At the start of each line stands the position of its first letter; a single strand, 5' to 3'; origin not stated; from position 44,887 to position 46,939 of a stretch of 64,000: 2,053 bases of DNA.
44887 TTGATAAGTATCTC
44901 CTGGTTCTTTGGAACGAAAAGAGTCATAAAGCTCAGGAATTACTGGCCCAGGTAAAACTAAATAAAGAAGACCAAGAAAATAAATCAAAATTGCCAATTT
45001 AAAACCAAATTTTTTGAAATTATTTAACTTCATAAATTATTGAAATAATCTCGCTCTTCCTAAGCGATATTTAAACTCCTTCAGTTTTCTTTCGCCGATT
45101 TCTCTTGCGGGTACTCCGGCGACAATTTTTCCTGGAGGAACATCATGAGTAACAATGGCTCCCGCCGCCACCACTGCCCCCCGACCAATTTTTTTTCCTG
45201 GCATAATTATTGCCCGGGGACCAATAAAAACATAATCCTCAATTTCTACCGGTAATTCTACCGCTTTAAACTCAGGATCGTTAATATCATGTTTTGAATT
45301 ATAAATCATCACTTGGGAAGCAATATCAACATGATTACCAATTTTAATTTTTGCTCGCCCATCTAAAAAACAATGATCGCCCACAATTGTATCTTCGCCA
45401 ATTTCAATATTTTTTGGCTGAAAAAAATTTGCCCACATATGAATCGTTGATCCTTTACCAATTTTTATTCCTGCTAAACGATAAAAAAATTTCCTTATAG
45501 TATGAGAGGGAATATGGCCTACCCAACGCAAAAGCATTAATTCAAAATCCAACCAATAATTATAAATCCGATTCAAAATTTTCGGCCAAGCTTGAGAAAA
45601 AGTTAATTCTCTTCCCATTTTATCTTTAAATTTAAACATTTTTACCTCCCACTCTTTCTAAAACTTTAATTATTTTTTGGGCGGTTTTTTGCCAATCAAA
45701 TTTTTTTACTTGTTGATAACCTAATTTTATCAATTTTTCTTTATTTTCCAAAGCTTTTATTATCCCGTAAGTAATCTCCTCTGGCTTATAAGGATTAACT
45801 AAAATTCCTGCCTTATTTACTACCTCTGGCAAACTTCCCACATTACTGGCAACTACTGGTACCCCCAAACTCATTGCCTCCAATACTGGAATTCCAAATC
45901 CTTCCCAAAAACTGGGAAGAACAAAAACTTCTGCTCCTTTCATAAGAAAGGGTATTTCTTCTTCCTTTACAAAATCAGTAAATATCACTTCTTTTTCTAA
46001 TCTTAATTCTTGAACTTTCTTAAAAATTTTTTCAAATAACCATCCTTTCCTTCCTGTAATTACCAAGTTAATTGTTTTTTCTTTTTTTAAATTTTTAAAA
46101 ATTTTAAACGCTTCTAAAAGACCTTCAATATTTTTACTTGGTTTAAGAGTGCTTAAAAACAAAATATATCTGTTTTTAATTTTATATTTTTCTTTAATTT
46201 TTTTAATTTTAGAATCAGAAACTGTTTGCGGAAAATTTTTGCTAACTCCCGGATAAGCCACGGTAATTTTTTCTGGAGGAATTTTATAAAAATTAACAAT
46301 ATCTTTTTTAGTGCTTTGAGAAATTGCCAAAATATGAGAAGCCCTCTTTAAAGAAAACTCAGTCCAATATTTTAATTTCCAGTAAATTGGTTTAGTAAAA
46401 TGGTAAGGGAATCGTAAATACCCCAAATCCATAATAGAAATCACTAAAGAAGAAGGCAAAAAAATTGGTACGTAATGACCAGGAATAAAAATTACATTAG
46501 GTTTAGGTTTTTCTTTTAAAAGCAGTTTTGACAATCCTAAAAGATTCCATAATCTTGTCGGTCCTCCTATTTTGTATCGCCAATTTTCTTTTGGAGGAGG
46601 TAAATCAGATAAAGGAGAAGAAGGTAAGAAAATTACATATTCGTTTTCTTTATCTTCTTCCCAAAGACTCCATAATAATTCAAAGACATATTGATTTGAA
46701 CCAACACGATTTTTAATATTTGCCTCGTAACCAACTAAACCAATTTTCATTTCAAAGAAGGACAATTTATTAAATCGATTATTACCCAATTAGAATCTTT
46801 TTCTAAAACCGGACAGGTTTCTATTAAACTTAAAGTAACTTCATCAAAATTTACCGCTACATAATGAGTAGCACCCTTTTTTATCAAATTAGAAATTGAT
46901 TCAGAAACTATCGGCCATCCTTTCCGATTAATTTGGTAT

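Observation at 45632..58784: Triplicated GT4 + GT-C (ArnT/PMT-like) tandem modules followed by flippase, small membrane protein and a 1265-aa GT-C-like giant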

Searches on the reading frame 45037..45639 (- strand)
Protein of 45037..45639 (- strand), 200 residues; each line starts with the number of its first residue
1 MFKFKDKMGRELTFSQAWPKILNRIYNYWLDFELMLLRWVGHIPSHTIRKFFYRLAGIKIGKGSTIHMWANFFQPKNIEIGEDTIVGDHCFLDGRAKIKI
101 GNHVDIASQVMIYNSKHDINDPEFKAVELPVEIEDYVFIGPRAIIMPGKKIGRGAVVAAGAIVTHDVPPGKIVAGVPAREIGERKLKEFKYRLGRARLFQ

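Call 6: search_protein_families(library=pfam, proteins=[window:45037-45639:-], max_evalue=0.01)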
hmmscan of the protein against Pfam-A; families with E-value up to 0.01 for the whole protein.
window:45037-45639:- (200 aa): 3 families
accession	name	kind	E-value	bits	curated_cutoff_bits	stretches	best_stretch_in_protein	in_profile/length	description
PF00132.30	Hexapep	-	7e-14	51.3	27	1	131-165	2-36/36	Bacterial transferase hexapeptide (six repeats)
PF14602.12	Hexapep_2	-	1.5e-09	37.8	27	1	130-164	1-33/34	Hexapeptide repeat of succinyl-transferase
PF25084.1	LbH_EIF2B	-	0.0018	18.7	54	0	76-167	14-97/105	EIF2B subunit epsilon LbH domain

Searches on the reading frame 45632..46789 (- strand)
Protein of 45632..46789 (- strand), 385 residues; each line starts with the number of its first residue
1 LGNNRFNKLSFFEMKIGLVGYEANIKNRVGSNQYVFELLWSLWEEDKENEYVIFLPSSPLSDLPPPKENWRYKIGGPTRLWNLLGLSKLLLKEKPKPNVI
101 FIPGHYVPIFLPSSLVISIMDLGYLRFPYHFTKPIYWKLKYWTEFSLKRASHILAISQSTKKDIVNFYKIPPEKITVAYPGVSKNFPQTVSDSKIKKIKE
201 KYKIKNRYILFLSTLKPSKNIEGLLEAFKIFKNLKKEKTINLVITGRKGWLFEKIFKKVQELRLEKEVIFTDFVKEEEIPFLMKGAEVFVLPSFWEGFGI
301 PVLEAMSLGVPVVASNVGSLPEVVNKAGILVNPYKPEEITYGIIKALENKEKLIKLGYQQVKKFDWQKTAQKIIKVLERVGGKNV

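Call 4: search_protein_families(library=pfam, proteins=[window:45632-46789:-], max_evalue=0.01)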
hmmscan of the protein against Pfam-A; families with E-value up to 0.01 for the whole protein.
window:45632-46789:- (385 aa): 5 families
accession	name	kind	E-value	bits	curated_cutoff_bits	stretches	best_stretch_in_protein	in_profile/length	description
PF00534.26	Glycos_transf_1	-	3.2e-39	134.6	26.4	1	196-359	3-168/172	Glycosyl transferases group 1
PF13692.12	Glyco_trans_1_4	-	1.1e-30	107.2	27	1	207-349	2-142/142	Glycosyl transferases group 1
PF13439.12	Glyco_transf_4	-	2.3e-10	41.2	28.5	1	66-183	44-167/170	Glycosyltransferase Family 4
PF20706.3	GT4-conflict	-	2.6e-10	40.3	26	1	203-316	194-312/385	Family 4 Glycosyltransferase in conflict systems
PF00982.27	Glyco_transf_20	-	9.5e-05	21.7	32.5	0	321-378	411-472/473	Glycosyltransferase family 20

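Call 5: search_protein_families(library=ncbifam, proteins=[window:45632-46789:-], max_evalue=0.01)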
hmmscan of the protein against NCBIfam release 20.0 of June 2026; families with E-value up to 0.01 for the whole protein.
window:45632-46789:- (385 aa): 42 families (the best 25 are shown)
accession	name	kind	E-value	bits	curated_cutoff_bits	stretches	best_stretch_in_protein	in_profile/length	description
TIGR02149.1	glgA_Coryne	subfamily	5.2e-30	104.9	302.4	1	136-380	130-390/391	glycogen synthase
TIGR04047.1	MSMEG_0565_glyc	hypoth_equivalog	5.5e-28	98.1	259.85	1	138-376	127-370/373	MSMEG_0565 family glycosyltransferase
TIGR03999.1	thiol_BshA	equivalog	5.1e-26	91.5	273.7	1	140-378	135-367/375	N-acetyl-alpha-D-glucosaminyl L-malate synthase BshA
NF038295.1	EPS_HpsP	equivalog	2.6e-24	85.9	550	1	164-379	168-386/388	hormogonium polysaccharide biosynthesis glycosyltransferase HpsP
TIGR03088.1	stp2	hypoth_equivalog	3.7e-24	85.4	409.05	1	151-374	138-367/374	TIGR03088 family PEP-CTERM/XrtA system glycosyltransferase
TIGR04157.1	glyco_rSAM_CFB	subfamily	5.1e-24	85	400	1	147-356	167-371/406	TIGR04157 family glycosyltransferase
TIGR03449.1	mycothiol_MshA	equivalog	7.4e-22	77.8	462.5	1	149-378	164-401/406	D-inositol-3-phosphate glycosyltransferase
NF041876.1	EPS_EpsE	equivalog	1.1e-20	74.3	400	1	147-367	159-383/389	exopolysaccharide biosynthesis GT4 family glycosyltransferase EpsE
NF047684.1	TeichurnBiosyTuaC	equivalog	5.6e-17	61.7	550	1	146-378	161-387/391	teichuronic acid biosynthesis protein TuaC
TIGR02472.1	sucr_P_syn_N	equivalog_domain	2.8e-16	59.4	576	1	144-374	179-435/439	sucrose-phosphate synthase, putative, glycosyltransferase domain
NF050063.1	ProtGlycPglJ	equivalog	8e-16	58.2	500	1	146-377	141-363/363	N-acetylgalactosamine-N,N'-diacetylbacillosaminyl-diphospho-undecaprenol 4-alpha-N-acetylgalactosaminyltransferase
NF041010.1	glycosy_Agl16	equivalog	1.2e-15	57.2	575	1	147-377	131-348/352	glycosylation protein Agl16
NF046085.1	XrtY_assoc_Gly1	equivalog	2.1e-15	56.5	400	1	147-358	158-358/387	XrtY-associated glycosyltransferase XYAG1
NF047880.1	glyco_SdgA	exception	9.8e-15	54.1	800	1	153-373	272-483/488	serine-aspartate repeat adhesin O-glycosyltransferase SdgA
NF053513.1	Gtran_IagA_BgsA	equivalog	3e-13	49.5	460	1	138-380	94-331/333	LTA glycolipid anchor biosynthesis glycosyltransferase, IagA/BgsA family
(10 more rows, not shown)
